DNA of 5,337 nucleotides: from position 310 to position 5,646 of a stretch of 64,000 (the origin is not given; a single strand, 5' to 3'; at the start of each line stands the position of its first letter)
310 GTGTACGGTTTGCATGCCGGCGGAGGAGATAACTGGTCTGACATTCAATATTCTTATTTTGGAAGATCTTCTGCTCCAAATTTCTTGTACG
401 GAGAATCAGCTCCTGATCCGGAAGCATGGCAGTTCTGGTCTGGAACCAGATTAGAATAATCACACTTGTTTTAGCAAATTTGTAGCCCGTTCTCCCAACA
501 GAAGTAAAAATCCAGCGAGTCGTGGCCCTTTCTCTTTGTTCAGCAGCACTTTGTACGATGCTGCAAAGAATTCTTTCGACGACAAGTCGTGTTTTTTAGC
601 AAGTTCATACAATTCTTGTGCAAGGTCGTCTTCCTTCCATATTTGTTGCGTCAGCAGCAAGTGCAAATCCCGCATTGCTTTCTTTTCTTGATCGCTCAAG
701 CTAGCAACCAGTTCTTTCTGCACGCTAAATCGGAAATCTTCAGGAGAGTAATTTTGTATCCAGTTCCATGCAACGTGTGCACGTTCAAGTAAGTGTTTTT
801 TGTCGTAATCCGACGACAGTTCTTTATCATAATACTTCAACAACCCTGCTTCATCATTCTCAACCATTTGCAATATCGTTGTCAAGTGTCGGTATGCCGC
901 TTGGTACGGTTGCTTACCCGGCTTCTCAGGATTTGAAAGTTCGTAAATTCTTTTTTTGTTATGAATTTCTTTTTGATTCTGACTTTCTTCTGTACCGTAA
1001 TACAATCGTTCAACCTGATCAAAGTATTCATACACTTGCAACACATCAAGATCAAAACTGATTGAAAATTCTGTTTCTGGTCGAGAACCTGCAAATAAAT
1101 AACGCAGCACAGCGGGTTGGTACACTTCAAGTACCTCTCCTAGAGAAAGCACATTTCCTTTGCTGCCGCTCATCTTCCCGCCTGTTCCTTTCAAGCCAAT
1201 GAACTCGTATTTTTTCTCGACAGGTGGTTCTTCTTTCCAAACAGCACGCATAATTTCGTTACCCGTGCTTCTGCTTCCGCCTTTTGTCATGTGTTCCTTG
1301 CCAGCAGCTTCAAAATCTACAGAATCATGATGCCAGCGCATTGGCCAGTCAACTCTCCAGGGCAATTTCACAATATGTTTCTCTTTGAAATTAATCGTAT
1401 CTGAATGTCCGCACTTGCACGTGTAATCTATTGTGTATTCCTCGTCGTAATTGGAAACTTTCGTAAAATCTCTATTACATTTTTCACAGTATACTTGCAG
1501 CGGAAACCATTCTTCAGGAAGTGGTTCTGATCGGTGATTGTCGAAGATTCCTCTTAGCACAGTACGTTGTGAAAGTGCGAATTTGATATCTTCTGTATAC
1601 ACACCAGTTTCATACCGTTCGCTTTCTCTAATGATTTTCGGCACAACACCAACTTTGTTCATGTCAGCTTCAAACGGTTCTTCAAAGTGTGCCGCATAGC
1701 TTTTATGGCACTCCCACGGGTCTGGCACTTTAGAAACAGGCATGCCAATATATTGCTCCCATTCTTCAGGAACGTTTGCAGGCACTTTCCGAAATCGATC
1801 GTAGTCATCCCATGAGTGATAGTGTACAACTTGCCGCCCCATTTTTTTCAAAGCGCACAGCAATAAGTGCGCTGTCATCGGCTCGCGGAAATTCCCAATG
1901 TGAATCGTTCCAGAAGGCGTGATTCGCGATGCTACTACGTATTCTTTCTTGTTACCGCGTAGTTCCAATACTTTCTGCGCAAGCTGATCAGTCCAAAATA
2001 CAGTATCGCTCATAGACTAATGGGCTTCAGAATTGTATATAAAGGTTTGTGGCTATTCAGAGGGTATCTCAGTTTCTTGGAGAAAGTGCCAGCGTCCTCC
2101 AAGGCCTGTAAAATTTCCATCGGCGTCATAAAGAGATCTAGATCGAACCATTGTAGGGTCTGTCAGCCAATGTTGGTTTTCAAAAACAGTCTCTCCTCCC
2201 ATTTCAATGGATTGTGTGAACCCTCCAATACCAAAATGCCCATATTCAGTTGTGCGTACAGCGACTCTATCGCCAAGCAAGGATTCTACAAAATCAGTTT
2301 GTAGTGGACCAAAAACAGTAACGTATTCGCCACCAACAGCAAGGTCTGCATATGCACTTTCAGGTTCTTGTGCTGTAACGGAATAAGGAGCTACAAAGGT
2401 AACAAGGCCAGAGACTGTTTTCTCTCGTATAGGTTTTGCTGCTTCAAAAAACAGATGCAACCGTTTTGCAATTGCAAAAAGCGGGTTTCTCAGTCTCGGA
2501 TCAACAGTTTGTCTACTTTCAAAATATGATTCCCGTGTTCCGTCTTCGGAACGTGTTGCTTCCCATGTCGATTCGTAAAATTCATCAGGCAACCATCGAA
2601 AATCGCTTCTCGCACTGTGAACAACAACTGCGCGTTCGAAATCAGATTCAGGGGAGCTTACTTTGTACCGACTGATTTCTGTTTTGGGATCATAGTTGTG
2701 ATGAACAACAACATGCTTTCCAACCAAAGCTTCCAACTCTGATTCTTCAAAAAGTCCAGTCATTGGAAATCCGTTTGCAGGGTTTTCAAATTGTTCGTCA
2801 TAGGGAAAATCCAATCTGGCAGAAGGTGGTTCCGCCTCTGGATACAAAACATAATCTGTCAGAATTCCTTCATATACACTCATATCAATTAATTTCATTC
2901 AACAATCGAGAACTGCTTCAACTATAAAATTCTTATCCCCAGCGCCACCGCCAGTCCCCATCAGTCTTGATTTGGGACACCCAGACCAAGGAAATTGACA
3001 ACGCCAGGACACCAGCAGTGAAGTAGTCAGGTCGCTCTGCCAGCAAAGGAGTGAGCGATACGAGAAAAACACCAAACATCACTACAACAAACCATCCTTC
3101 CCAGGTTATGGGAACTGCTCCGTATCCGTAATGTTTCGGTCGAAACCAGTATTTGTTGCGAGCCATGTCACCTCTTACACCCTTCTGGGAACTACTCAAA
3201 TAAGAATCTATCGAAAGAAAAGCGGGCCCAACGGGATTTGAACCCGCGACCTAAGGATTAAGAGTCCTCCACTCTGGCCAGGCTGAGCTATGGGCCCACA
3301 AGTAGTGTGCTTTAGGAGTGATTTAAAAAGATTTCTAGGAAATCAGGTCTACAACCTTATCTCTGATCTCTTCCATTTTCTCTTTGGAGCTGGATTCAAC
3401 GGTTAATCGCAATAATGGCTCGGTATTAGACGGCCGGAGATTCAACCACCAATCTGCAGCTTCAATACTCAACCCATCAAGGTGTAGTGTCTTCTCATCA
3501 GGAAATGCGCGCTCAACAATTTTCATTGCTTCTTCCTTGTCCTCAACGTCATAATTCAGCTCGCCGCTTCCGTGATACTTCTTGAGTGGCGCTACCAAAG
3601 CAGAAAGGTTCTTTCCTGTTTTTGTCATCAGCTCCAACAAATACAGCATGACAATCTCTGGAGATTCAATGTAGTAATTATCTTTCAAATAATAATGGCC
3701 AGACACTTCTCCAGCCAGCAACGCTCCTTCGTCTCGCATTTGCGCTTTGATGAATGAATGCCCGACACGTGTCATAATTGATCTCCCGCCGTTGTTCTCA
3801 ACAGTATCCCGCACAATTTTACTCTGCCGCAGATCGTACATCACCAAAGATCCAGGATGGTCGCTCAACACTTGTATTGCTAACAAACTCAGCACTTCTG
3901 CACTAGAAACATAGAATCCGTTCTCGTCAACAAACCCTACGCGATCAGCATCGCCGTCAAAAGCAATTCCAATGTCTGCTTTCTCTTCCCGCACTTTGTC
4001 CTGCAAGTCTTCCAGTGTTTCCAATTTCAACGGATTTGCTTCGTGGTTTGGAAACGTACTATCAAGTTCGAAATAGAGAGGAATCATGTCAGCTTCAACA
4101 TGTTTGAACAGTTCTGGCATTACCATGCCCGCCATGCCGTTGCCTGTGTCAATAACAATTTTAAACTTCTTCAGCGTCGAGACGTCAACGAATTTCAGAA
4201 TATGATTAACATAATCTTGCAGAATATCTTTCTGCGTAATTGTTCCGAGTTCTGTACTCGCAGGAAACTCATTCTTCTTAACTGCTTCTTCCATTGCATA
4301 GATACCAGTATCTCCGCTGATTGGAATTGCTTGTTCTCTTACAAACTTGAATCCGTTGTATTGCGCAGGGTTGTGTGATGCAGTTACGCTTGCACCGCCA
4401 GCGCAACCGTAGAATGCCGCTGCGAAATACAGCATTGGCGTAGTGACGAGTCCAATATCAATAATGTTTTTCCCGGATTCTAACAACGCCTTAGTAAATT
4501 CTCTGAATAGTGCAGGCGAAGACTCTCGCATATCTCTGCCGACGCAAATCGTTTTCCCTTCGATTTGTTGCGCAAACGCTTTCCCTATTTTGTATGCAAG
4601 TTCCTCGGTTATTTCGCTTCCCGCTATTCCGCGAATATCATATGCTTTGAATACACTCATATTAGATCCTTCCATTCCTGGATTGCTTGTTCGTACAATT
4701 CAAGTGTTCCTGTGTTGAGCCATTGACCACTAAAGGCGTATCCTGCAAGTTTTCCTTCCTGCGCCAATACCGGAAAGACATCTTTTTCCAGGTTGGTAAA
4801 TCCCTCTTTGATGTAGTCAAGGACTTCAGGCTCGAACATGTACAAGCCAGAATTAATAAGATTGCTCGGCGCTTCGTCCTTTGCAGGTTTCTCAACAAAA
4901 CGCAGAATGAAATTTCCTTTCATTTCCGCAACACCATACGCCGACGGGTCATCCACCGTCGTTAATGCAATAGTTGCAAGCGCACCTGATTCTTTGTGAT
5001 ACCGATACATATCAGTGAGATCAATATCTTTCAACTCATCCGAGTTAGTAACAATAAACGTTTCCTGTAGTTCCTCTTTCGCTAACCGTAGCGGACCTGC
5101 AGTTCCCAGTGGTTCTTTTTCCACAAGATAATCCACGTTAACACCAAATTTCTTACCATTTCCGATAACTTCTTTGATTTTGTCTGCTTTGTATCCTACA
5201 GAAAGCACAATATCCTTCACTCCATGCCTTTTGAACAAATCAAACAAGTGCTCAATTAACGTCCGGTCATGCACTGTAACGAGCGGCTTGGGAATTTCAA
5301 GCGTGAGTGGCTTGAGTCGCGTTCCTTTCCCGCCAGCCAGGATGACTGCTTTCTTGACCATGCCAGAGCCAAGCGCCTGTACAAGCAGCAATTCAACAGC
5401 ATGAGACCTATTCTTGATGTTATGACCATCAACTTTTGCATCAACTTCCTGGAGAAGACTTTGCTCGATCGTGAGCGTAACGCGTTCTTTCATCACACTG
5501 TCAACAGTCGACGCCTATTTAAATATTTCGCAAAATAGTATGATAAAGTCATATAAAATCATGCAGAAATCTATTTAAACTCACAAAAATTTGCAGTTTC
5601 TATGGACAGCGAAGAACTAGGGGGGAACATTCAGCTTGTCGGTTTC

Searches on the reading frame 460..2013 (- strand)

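Call 9: search_protein_families(library=pfam, proteins=[window:460-2013:-], max_evalue=0.0001)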
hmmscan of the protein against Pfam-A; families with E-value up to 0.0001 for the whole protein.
window:460-2013:- (517 aa): 2 families
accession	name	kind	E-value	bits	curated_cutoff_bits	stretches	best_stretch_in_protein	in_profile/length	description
PF01921.24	tRNA-synt_1f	-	1.1e-116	390.2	27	1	6-362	2-359/360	tRNA synthetases class I (K)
PF09334.17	tRNA-synt_1g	-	7.3e-05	22.1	20.1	0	276-315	323-362/391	tRNA synthetases class I (M)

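Call 10: search_protein_families(library=ncbifam, proteins=[window:460-2013:-], max_evalue=0.00001)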
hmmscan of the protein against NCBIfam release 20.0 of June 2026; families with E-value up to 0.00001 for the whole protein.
window:460-2013:- (517 aa): 2 families
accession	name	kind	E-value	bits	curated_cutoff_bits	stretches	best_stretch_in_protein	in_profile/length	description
TIGR00467.1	lysS_arch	equivalog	6e-164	546.3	147.55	1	6-508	2-504/515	lysine--tRNA ligase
NF001968.0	PRK00750.1-2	equivalog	7.9e-50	169.7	648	1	11-512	23-516/528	lysine--tRNA ligase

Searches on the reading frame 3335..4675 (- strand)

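Call 9: search_protein_families(library=pfam, proteins=[window:3335-4675:-], max_evalue=0.0001)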
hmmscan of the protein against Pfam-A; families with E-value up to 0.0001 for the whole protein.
window:3335-4675:- (446 aa): 4 families
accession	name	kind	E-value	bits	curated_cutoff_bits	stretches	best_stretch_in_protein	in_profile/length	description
PF02878.22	PGM_PMM_I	-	1.3e-35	122.5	22.5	1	8-137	3-136/138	Phosphoglucomutase/phosphomannomutase, alpha/beta/alpha domain I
PF02879.22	PGM_PMM_II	-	8.7e-28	97.3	29.3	1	154-253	2-103/103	Phosphoglucomutase/phosphomannomutase, alpha/beta/alpha domain II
PF02880.22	PGM_PMM_III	-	3.8e-19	69.3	20.7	1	261-367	5-115/115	Phosphoglucomutase/phosphomannomutase, alpha/beta/alpha domain III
PF00408.26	PGM_PMM_IV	-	9.4e-12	45.3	23.1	1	372-443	1-67/68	Phosphoglucomutase/phosphomannomutase, C-terminal domain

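Call 10: search_protein_families(library=ncbifam, proteins=[window:3335-4675:-], max_evalue=0.00001)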
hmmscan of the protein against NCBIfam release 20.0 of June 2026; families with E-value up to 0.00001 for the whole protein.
window:3335-4675:- (446 aa): 6 families
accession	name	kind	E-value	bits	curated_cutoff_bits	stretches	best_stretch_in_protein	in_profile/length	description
NF007088.0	PRK09542.1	equivalog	2.7e-145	484.9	618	1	6-445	9-453/456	phosphomannomutase/phosphoglucomutase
TIGR03990.1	Arch_GlmM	equivalog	4.5e-118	394.9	439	1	7-444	2-443/444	phosphoglucosamine mutase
NF011943.0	PRK15414.1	subfamily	2e-102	343.6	801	1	5-441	3-449/456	phosphomannomutase CpsG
NF046027.1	PhglucPhmanMutPgmG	equivalog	5.1e-101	338.6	600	1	6-443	7-448/460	phosphoglucomutase/phosphomannomutase PgmG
TIGR01455.1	glmM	equivalog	1.2e-62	212.1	447.55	1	13-445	5-440/442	phosphoglucosamine mutase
TIGR01132.1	pgm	equivalog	2.3e-07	29.6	778.05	0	90-263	137-328/546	phosphoglucomutase (alpha-D-glucose-1,6-bisphosphate-dependent)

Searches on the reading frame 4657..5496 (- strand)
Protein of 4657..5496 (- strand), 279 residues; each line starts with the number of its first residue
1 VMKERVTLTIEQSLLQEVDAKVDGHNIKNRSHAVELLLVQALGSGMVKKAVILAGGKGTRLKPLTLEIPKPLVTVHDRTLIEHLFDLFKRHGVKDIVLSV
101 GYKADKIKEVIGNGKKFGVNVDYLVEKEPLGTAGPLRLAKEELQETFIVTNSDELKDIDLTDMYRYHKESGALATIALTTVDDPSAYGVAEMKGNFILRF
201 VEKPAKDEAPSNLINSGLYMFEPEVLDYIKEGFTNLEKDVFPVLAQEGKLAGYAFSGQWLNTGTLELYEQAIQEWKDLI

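Call 36: search_protein_families(library=pfam, proteins=[window:4657-5496:-], max_evalue=0.001)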
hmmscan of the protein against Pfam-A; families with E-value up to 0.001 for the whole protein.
window:4657-5496:- (279 aa): 2 families
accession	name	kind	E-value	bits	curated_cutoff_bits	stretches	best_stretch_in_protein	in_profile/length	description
PF00483.29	NTP_transferase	-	2.1e-51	175.3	21.2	1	49-274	1-241/245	Nucleotidyl transferase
PF12804.13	NTP_transf_3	-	3.3e-10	40.8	27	1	50-108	1-52/160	MobA-like NTP transferase domain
